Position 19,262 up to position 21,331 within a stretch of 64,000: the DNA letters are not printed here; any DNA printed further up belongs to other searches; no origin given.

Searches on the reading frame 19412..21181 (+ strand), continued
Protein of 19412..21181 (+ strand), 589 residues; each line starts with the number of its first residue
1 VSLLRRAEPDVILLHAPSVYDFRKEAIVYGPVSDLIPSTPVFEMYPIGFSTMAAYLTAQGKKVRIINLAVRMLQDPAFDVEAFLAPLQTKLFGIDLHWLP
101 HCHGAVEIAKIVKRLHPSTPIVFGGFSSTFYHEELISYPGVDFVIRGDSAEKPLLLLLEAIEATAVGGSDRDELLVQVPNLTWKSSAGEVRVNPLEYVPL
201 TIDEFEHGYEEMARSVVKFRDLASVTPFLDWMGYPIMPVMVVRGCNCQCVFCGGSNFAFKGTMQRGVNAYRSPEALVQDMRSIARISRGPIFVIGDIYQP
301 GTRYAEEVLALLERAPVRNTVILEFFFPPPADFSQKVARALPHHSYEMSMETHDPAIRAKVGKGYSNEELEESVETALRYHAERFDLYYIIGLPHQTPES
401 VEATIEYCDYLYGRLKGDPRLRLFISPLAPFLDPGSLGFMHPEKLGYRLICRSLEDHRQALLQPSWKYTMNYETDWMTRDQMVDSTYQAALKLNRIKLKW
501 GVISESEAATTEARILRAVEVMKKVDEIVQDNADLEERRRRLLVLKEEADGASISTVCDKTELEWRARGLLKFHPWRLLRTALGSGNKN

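Call 40: search_protein_families(library=ncbifam, proteins=[L060:9935-10849:+, L053:7268-7984:+, L002:2764-3612:+, L085:6894-7787:+, L085:9770-10192:+, L085:2383-3567:-], max_evalue=0.00001)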
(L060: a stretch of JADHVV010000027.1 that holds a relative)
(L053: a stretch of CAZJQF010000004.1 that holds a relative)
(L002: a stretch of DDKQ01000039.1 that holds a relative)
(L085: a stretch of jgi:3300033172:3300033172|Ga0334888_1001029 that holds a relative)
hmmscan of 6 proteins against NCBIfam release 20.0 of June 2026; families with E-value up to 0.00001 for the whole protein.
L060:9935-10849:+ (304 aa): 16 families
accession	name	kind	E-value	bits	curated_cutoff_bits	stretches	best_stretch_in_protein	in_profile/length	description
NF004749.0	PRK06080.1-1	equivalog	1.4e-46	159.1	277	1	3-303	18-310/311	1,4-dihydroxy-2-naphthoate polyprenyltransferase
NF004751.0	PRK06080.1-3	equivalog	2.8e-45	155.1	264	1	4-299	10-294/296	1,4-dihydroxy-2-naphthoate polyprenyltransferase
NF009926.0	PRK13387.1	equivalog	1.3e-37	129.6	316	1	14-301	13-314/317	1,4-dihydroxy-2-naphthoate polyprenyltransferase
TIGR02235.1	menA_cyano-plnt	equivalog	6.7e-36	124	225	1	8-298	3-283/285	2-carboxy-1,4-naphthoquinone phytyltransferase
NF004617.0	PRK05951.1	equivalog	7.4e-35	120.5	239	1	8-303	18-302/306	prenyltransferase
TIGR00751.1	menA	equivalog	1.5e-31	109.9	102.15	1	19-295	8-282/284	1,4-dihydroxy-2-naphthoate octaprenyltransferase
NF004750.0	PRK06080.1-2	equivalog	9.5e-30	103.9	346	1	2-298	4-298/301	1,4-dihydroxy-2-naphthoate polyprenyltransferase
NF004753.0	PRK06080.1-5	equivalog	1.9e-29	102.9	555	1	3-300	10-305/312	1,4-dihydroxy-2-naphthoate polyprenyltransferase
NF004752.0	PRK06080.1-4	subfamily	2.6e-25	89.7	289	1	4-269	5-269/300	1,4-dihydroxy-2-naphthoate polyprenyltransferase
NF004754.0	PRK06080.1-6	equivalog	8.8e-18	64.7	522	1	4-303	9-306/308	1,4-dihydroxy-2-naphthoate polyprenyltransferase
NF005742.0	PRK07566.1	equivalog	5.1e-12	45.5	313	1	39-262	65-278/315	chlorophyll synthase ChlG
TIGR01476.1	chlor_syn_BchG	subfamily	3.6e-11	43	212.3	1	28-291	23-279/283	(bacterio)chlorophyll synthase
NF009058.0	PRK12392.1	subfamily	5.3e-11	42.1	494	1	2-236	12-242/333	bacteriochlorophyll c synthase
NF009523.0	PRK12884.1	equivalog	9e-09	34.9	269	1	17-272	17-253/279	prenyltransferase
NF009521.0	PRK12882.1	equivalog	4.3e-07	29.5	296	1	21-250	22-232/280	geranylgeranylglycerol-phosphate geranylgeranyltransferase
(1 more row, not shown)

L053:7268-7984:+ (238 aa): 31 families (the best 25 are shown)
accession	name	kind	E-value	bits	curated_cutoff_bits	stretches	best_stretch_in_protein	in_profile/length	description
TIGR01934.1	MenG_MenH_UbiE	subfamily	4.4e-63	212.6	158.35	1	13-238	3-223/223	ubiquinone/menaquinone biosynthesis methyltransferase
NF001244.0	PRK00216.1-5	equivalog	1e-62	211.5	216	1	6-238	5-235/236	bifunctional demethylmenaquinone methyltransferase/2-methoxy-6-polyprenyl-1,4-benzoquinol methylase UbiE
NF052510.1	methyltran_MpqE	exception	3e-46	157.7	335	1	12-238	9-234/234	methyl-plastoquinone biosynthesis methyltransferase MpqE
NF001243.0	PRK00216.1-4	equivalog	3.7e-44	150.8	235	1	11-238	9-233/237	demethylmenaquinone methyltransferase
NF001242.0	PRK00216.1-3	equivalog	3.2e-42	144.7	351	1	13-237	32-256/258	bifunctional demethylmenaquinone methyltransferase/2-methoxy-6-polyprenyl-1,4-benzoquinol methylase UbiE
TIGR02752.1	MenG_heptapren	equivalog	4.9e-42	144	419.85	1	11-238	7-231/231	demethylmenaquinone methyltransferase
NF001241.0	PRK00216.1-2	equivalog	3.5e-41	141.4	327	1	11-238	13-229/231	demethylmenaquinone methyltransferase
NF001240.0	PRK00216.1-1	equivalog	1.3e-39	135.7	378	1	12-238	26-250/251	bifunctional demethylmenaquinone methyltransferase/2-methoxy-6-polyprenyl-1,4-benzoquinol methylase UbiE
NF043040.1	corrin_prot_MT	hypoth_equivalog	8.4e-25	87.5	180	1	13-189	6-179/216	corrinoid protein-associated methyltransferase CpaM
NF004452.0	PRK05785.1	equivalog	1.8e-17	63.6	207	1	8-196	8-183/228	hypothetical protein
NF041537.1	ArsM_AhpD_UU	exception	3.9e-15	55.5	510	1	51-158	78-182/345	arsenite methyltransferase/AhpD domain selenoprotein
NF047649.1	MTase_UXPK_star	exception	7.9e-14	51.3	460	1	50-157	77-182/283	methyltransferase/UXPK-star double selenoprotein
NF045825.1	FAmtase_mtf2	equivalog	4.2e-13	49.1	400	1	51-161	59-163/248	fatty-acid O-methyltransferase Mtf2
NF041536.1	ArsM_DUF2284_UU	exception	5.2e-13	48.1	575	1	51-158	78-182/459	arsenite methyltransferase/DUF2284 domain selenoprotein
NF045823.1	PthPhpthDimycoMt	equivalog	1.6e-12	47.2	300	1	51-158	67-168/256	phthiotriol/phenolphthiotriol dimycocerosates methyltransferase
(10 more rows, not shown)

L002:2764-3612:+ (282 aa): 10 families
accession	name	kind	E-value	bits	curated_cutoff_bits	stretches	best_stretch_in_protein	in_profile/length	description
TIGR02748.1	GerC3_HepT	equivalog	3.7e-22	78.8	456.55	1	14-228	4-209/319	heptaprenyl diphosphate synthase component II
NF042417.1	NPPPS_Mycobact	equivalog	2.3e-12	46.6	600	1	27-222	30-216/335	nonaprenyl/(2E,6E)-farnesyl/geranylgeranyl diphosphat synthase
NF040627.1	GFPS_Meth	equivalog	4.1e-12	46.1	600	1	65-231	47-207/285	geranylfarnesyl diphosphate synthase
TIGR02749.1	prenyl_cyano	equivalog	1.2e-10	40.9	383.2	1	16-231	7-216/322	solanesyl diphosphate synthase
NF045628.1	HxpDPsynlarge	equivalog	1.5e-10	40.6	500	1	23-231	5-204/311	hexaprenyl-diphosphate synthase large subunit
NF008140.0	PRK10888.1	equivalog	5.1e-09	35.9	412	1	67-231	53-213/323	octaprenyl diphosphate synthase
NF040698.1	IdsA_Meth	equivalog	1.9e-08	33.9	468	1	67-226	51-214/328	short chain isoprenyl diphosphate synthase IdsA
NF041003.1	GGPP_syn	equivalog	3.6e-06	26.3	500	1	103-230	85-215/326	geranylgeranyl diphosphate synthase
NF041169.1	f2_encap_cargo4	exception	4.4e-06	26.2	450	1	76-228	68-219/334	family 2 encapsulin nanocompartment cargo protein polyprenyl transferase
NF045549.1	GGPPsyn_IdsB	equivalog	8.1e-06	25.1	475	0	61-234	68-241/346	geranylgeranyl diphosphate synthase IdsB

L085:6894-7787:+ (297 aa): 0 families

L085:9770-10192:+ (140 aa): 0 families

L085:2383-3567:- (394 aa): 0 families

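Call 42: search_protein_families(library=pfam, proteins=[L017:7336-7995:+, L017:6770-7153:+, L017:11399-12745:+, L017:3885-5324:+, L017:2449-3747:+, L017:1487-2335:+, L017:128-1477:+, L020:7259-7852:+, L020:11978-13441:+, L038:7066-7992:+], max_evalue=0.0001)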
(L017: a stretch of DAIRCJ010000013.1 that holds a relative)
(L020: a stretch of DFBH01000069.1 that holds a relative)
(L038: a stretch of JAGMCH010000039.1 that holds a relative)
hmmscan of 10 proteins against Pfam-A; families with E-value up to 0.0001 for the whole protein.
L017:7336-7995:+ (219 aa): 1 family
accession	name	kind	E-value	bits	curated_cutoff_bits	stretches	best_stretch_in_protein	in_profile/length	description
PF00348.22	polyprenyl_synt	-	5.2e-07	29.6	27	1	67-170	78-182/251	Polyprenyl synthetase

L017:6770-7153:+ (127 aa): 0 families

L017:11399-12745:+ (448 aa): 3 families
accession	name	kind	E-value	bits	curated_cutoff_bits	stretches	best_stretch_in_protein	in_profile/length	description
PF01979.26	Amidohydro_1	-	2.3e-56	192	25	1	53-421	1-345/345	Amidohydrolase family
PF07969.17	Amidohydro_3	-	3.7e-16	60.1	29.7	1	265-422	311-472/472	Amidohydrolase family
PF22039.1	HUTI_composite_bact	-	2.4e-06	27.5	25.5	1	19-41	1-23/26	Imidazolonepropionase-like composite domain, bacteria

L017:3885-5324:+ (479 aa): 2 families
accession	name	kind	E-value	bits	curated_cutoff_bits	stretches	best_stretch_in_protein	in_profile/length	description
PF04055.27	Radical_SAM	-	6.5e-31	108.2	29.5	1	198-361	1-164/166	Radical SAM superfamily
PF02310.24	B12-binding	-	8e-25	87.5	32.1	1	16-135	3-121/121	B12 binding domain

L017:2449-3747:+ (432 aa): 2 families
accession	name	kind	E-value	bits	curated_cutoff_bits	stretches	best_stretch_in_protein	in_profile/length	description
PF04055.27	Radical_SAM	-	2.8e-15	57.3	29.5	1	131-293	4-166/166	Radical SAM superfamily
PF02310.24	B12-binding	-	1.3e-08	35.1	32.1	1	21-82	49-116/121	B12 binding domain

L017:1487-2335:+ (282 aa): 1 family
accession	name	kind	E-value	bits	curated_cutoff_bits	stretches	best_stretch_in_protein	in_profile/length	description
PF01578.25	Cytochrom_C_asm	-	8.8e-39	133.8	29.9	1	70-270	4-212/212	Cytochrome C assembly protein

L017:128-1477:+ (449 aa): 1 family
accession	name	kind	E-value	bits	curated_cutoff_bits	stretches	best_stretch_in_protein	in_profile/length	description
PF05140.19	ResB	-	1.2e-35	123.7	24.6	1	28-267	6-260/486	ResB-like family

L020:7259-7852:+ (197 aa): 1 family
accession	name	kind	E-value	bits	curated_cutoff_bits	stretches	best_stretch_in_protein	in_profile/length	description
PF00348.22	polyprenyl_synt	-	5.2e-06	26.3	27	0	71-160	83-184/251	Polyprenyl synthetase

L020:11978-13441:+ (487 aa): 3 families
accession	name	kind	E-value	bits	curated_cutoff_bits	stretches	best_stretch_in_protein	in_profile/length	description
PF01979.26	Amidohydro_1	-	5.8e-58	197.2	25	1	91-459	1-344/345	Amidohydrolase family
PF07969.17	Amidohydro_3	-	6.1e-13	49.5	29.7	1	334-461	352-472/472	Amidohydrolase family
PF22039.1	HUTI_composite_bact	-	3.3e-06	27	25.5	1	57-80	1-24/26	Imidazolonepropionase-like composite domain, bacteria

L038:7066-7992:+ (308 aa): 1 family
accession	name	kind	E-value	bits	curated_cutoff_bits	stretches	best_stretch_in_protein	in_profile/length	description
PF01040.23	UbiA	-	3.5e-31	108.8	34.2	1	36-267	13-229/250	UbiA prenyltransferase family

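Call 59: search_protein_families(library=ncbifam, proteins=[L038:1818-2834:+, L038:2831-3886:+, L038:3883-4944:+, L038:5203-6693:+, L037:3043-4698:+, L037:4941-5786:+, L053:4599-5729:+, L053:2880-3686:+, L053:1534-2433:+, L017:11399-12745:+], max_evalue=1e-10)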
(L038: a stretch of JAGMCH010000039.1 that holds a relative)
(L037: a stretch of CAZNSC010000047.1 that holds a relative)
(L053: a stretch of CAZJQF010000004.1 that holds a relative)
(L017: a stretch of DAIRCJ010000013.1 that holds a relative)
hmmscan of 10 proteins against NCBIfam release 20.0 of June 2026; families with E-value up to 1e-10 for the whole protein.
L038:1818-2834:+ (338 aa): 172 families (the best 25 are shown)
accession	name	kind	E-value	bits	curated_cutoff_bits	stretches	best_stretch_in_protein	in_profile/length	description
TIGR01188.1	drrA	subfamily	1.5e-82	277.3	312.45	1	64-282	2-224/302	daunorubicin resistance ABC transporter, ATP-binding protein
NF033858.1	ABC2_perm_RbbA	equivalog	7.1e-62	209.5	1050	1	50-289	261-504/909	ribosome-associated ATPase/putative transporter RbbA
TIGR03522.1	GldA_ABC_ATP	equivalog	3.9e-54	184.2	402.6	1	57-329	4-274/301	gliding motility-associated ABC transporter ATP-binding subunit GldA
NF010060.0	PRK13537.1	equivalog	2.7e-50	171.1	521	1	51-336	11-312/314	nodulation factor ABC transporter ATP-binding protein NodI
NF010059.0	PRK13536.1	equivalog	4e-49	167.2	549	1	47-337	35-341/342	nodulation factor ABC transporter ATP-binding protein NodI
TIGR03740.1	galliderm_ABC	subfamily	1.1e-48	165.9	309.75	1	59-261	4-203/223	lantibiotic protection ABC transporter ATP-binding subunit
TIGR03864.1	PQQ_ABC_ATP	hypoth_equivalog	2.2e-46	158.2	302.25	1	57-280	3-230/236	ABC transporter, ATP-binding subunit, PQQ-dependent alcohol dehydrogenase system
TIGR01288.1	nodI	equivalog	7.8e-45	153.2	424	1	61-334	10-299/303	nodulation factor ABC transporter ATP-binding protein NodI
NF008449.1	PRK11300.1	equivalog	3.9e-39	134.5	362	1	55-272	5-244/255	high-affinity branched-chain amino acid ABC transporter ATP-binding protein LivG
TIGR01257.1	rim_protein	equivalog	1.5e-38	131.5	4012.85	1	69-275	944-1153/2272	rim ABC transporter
NF043075.1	MMSYN1_0197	equivalog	5.5e-38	130.8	550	1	59-272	6-223/341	spermidine/putrescine ABC transporter ATP-binding protein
TIGR04406.1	LPS_export_lptB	equivalog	1.2e-37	129.4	240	1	57-271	3-224/239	LPS export ABC transporter ATP-binding protein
TIGR01186.1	proV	subfamily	1.9e-36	126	326.6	1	66-269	4-217/363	betaine/proline/choline family ABC transporter ATP-binding protein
TIGR02673.1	FtsE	equivalog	9e-36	123.5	264.85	1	61-259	7-214/214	cell division ATP-binding protein FtsE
TIGR02315.1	ABC_phnC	equivalog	5.1e-35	121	266.1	1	59-272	5-236/243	phosphonate ABC transporter ATP-binding protein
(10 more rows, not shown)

L038:2831-3886:+ (351 aa): 0 families

L038:3883-4944:+ (353 aa): 0 families

L038:5203-6693:+ (496 aa): 9 families
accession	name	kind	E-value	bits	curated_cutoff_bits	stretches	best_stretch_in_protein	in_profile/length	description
NF004012.0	PRK05477.1-2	equivalog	7.9e-202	671.2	338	1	14-495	2-480/481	Asp-tRNA(Asn)/Glu-tRNA(Gln) amidotransferase subunit GatB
NF004014.0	PRK05477.1-4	equivalog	2.9e-187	623.2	414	1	14-494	1-475/475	Asp-tRNA(Asn)/Glu-tRNA(Gln) amidotransferase subunit GatB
TIGR00133.1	gatB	equivalog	5.5e-179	595.7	314.8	1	14-493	2-480/481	Asp-tRNA(Asn)/Glu-tRNA(Gln) amidotransferase subunit GatB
NF004015.0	PRK05477.1-5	equivalog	1e-170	568.5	628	1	12-494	11-487/488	Asp-tRNA(Asn)/Glu-tRNA(Gln) amidotransferase subunit GatB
NF004011.1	PRK05477.1-1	equivalog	4.4e-167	556.6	680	1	14-494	1-474/475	Asp-tRNA(Asn)/Glu-tRNA(Gln) amidotransferase subunit GatB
NF004013.0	PRK05477.1-3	equivalog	3.4e-142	474.4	653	1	12-494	13-500/501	Asp-tRNA(Asn)/Glu-tRNA(Gln) amidotransferase subunit GatB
NF003107.0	PRK04028.1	equivalog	5.7e-48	163.7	456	2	260-495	403-626/630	Glu-tRNA(Gln) amidotransferase subunit GatE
TIGR00134.1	gatE_arch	equivalog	2.2e-44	151.7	319.55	2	284-495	418-620/622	Glu-tRNA(Gln) amidotransferase subunit GatE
NF011291.0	PRK14703.1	equivalog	1.9e-35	122.3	681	1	311-494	592-768/769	glutamine--tRNA ligase/YqeY domain fusion protein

L037:3043-4698:+ (551 aa): 9 families
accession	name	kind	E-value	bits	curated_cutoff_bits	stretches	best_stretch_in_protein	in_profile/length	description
NF004012.0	PRK05477.1-2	equivalog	4.9e-203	675.2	338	1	64-550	2-480/481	Asp-tRNA(Asn)/Glu-tRNA(Gln) amidotransferase subunit GatB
NF004014.0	PRK05477.1-4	equivalog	3e-186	619.8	414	1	64-548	1-474/475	Asp-tRNA(Asn)/Glu-tRNA(Gln) amidotransferase subunit GatB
TIGR00133.1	gatB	equivalog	3.3e-175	583.2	314.8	1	64-548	2-480/481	Asp-tRNA(Asn)/Glu-tRNA(Gln) amidotransferase subunit GatB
NF004015.0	PRK05477.1-5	equivalog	8e-171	568.9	628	1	64-549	13-487/488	Asp-tRNA(Asn)/Glu-tRNA(Gln) amidotransferase subunit GatB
NF004011.1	PRK05477.1-1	equivalog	1.9e-169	564.4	680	1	64-548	1-473/475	Asp-tRNA(Asn)/Glu-tRNA(Gln) amidotransferase subunit GatB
NF004013.0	PRK05477.1-3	equivalog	8.1e-146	486.4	653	1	63-549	14-500/501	Asp-tRNA(Asn)/Glu-tRNA(Gln) amidotransferase subunit GatB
NF003107.0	PRK04028.1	equivalog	7.3e-47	160.1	456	2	312-549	405-625/630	Glu-tRNA(Gln) amidotransferase subunit GatE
TIGR00134.1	gatE_arch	equivalog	5.4e-42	143.8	319.55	2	336-550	420-620/622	Glu-tRNA(Gln) amidotransferase subunit GatE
NF011291.0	PRK14703.1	equivalog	1.2e-32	113.1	681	1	359-549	590-768/769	glutamine--tRNA ligase/YqeY domain fusion protein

L037:4941-5786:+ (281 aa): 3 families
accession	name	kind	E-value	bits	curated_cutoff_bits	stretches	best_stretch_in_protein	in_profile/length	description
NF058624.1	RSAMHdlseTHET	equivalog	1.6e-52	178.6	350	1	7-273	5-249/250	(R)-S-adenosyl-L-methionine hydrolase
NF053629.1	RSAMPyrc0463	equivalog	7.9e-51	173.1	470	1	4-274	1-254/256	(R)-S-adenosyl-L-methionine hydrolase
TIGR04507.1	fluorinase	equivalog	5.7e-17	62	400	1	10-213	2-214/286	adenosyl-fluoride synthase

L053:4599-5729:+ (376 aa): 0 families

L053:2880-3686:+ (268 aa): 3 families
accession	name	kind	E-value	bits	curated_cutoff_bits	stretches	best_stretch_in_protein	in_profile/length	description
NF053629.1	RSAMPyrc0463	equivalog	8.5e-59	199.2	470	1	4-262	1-255/256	(R)-S-adenosyl-L-methionine hydrolase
NF058624.1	RSAMHdlseTHET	equivalog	2e-54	184.8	350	1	8-260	6-249/250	(R)-S-adenosyl-L-methionine hydrolase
TIGR04507.1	fluorinase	equivalog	6.8e-20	71.6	400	0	10-84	2-76/286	adenosyl-fluoride synthase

L053:1534-2433:+ (299 aa): 8 families
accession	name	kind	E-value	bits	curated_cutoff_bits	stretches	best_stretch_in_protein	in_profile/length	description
NF004012.0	PRK05477.1-2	equivalog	2.3e-122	409.2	338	1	2-265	3-266/481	Asp-tRNA(Asn)/Glu-tRNA(Gln) amidotransferase subunit GatB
TIGR00133.1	gatB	equivalog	2.3e-108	362.8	314.8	1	1-265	2-267/481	Asp-tRNA(Asn)/Glu-tRNA(Gln) amidotransferase subunit GatB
NF004014.0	PRK05477.1-4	equivalog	3e-105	352.7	414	1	1-265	1-262/475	Asp-tRNA(Asn)/Glu-tRNA(Gln) amidotransferase subunit GatB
NF004011.1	PRK05477.1-1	equivalog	1e-95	321.3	680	1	1-265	1-261/475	Asp-tRNA(Asn)/Glu-tRNA(Gln) amidotransferase subunit GatB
NF004015.0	PRK05477.1-5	equivalog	4.1e-90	302.7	628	1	2-265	14-275/488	Asp-tRNA(Asn)/Glu-tRNA(Gln) amidotransferase subunit GatB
NF004013.0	PRK05477.1-3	equivalog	1.2e-89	301.1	653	1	2-265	16-288/501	Asp-tRNA(Asn)/Glu-tRNA(Gln) amidotransferase subunit GatB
NF003107.0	PRK04028.1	equivalog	1.6e-21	76.3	456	1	108-237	143-261/630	Glu-tRNA(Gln) amidotransferase subunit GatE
TIGR00134.1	gatE_arch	equivalog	1.8e-18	66.1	319.55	1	52-235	92-257/622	Glu-tRNA(Gln) amidotransferase subunit GatE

L017:11399-12745:+ (448 aa): 26 families (the best 25 are shown)
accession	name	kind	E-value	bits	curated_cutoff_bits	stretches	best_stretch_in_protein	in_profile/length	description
NF006549.0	PRK09045.1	equivalog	4.7e-75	252.9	540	2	244-447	237-440/444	TRZ/ATZ family hydrolase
NF005557.0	PRK07228.1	equivalog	3.7e-72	243.4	522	1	12-446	15-437/445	5'-deoxyadenosine deaminase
NF004701.0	PRK06038.1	equivalog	2.1e-67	227.7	609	2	244-446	226-426/432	N-ethylammeline chlorohydrolase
NF006055.0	PRK08203.1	equivalog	5.2e-63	213.1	532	1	242-447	249-451/455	8-oxoguanine deaminase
NF006252.0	PRK08393.1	equivalog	3.9e-61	207.3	617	2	244-446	223-423/424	N-ethylammeline chlorohydrolase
NF006269.1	PRK08418.1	equivalog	2.9e-52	177.8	320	1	16-396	19-385/408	aminofutalosine deaminase family hydrolase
NF006056.0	PRK08204.1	subfamily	3.8e-52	177.6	391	2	249-445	234-439/449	hypothetical protein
NF012037.0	PRK15493.1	equivalog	4.9e-51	173.9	779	2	245-447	232-434/435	bifunctional S-methyl-5'-thioadenosine deaminase/S-adenosylhomocysteine deaminase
NF004995.0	PRK06380.1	subfamily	2.6e-46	158.5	567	2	244-437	220-414/418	metal-dependent hydrolase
NF005540.0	PRK07203.1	equivalog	7.3e-44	150.1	444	2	248-446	243-438/444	putative aminohydrolase SsnA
NF006681.0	PRK09229.1-2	equivalog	3.2e-42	144.8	362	1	245-429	250-432/451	formimidoylglutamate deiminase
NF009059.0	PRK12393.1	equivalog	3e-41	141.6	543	1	151-447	182-456/460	amidohydrolase family protein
TIGR03314.1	Se_ssnA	subfamily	3.1e-40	138.4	455.5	2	245-445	239-436/441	putative selenium metabolism protein SsnA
NF005211.0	PRK06687.1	equivalog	4e-37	128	703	1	245-430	231-417/419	TRZ/ATZ family protein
NF004801.0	PRK06151.1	subfamily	3.2e-35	121.9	416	1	168-447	201-463/491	chlorohydrolase family protein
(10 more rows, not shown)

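Call 60: predict_structure(alignment_id=A1)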
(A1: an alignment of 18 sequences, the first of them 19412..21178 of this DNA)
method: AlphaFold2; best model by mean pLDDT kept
length: 589 residues; sequences in the alignment: 18
mean_pLDDT: 84.8   pTM: 0.87
mean pLDDT of the five models: 84.8, 84.6, 82.2, 82.1, 81.9
residues with pLDDT >= 90: 279; 70-90: 236; 50-70: 46; < 50: 28
segments of 3 or more residues with pLDDT < 50: 1-5, 31-43, 226-228, 587-589
pLDDT, mean of each block of 10 residues (from residue 1): 58 87 64 43 64 89 85 80 93 91 93 97 93 95 92 96 81 94 93 91 80 72 53 70 86 79 83 93 85 90 95 92 91 93 91 92 91 96 92 94 97 95 86 90 93 92 85 94 91 94 90 86 89 84 83 57 65 77 60
secondary structure, 60 per line:
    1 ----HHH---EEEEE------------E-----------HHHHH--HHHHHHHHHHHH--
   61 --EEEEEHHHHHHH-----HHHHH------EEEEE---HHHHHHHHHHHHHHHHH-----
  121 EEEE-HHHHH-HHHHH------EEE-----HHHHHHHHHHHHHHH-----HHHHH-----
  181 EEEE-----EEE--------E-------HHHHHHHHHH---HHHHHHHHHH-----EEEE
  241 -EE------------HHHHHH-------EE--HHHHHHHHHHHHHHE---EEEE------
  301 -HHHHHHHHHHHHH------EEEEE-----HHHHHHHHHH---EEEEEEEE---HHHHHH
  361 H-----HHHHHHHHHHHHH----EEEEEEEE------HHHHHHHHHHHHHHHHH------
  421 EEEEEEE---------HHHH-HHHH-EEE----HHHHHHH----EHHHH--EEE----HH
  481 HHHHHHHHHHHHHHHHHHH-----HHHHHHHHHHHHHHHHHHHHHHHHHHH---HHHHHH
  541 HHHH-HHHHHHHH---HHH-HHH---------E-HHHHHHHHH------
elements in order: E11-15 H40-44 H47-58 E63-67 H68-74 H80-84 E91-95 H99-115 E121-124 H126-130 H132-136 E143-145 H151-165 H171-175 E181-184 E190-192 H209-218 H222-231 E237-240 H256-261 H273-286 E291-294 H302-314 E321-325 H331-340 E344-351 H355-361 H367-379 E384-391 H398-414 E421-427 H437-440 H442-445 E447-449 H454-460 H466-469 E472-474 H479-499 H505-531 H535-544 H546-553 H575-583
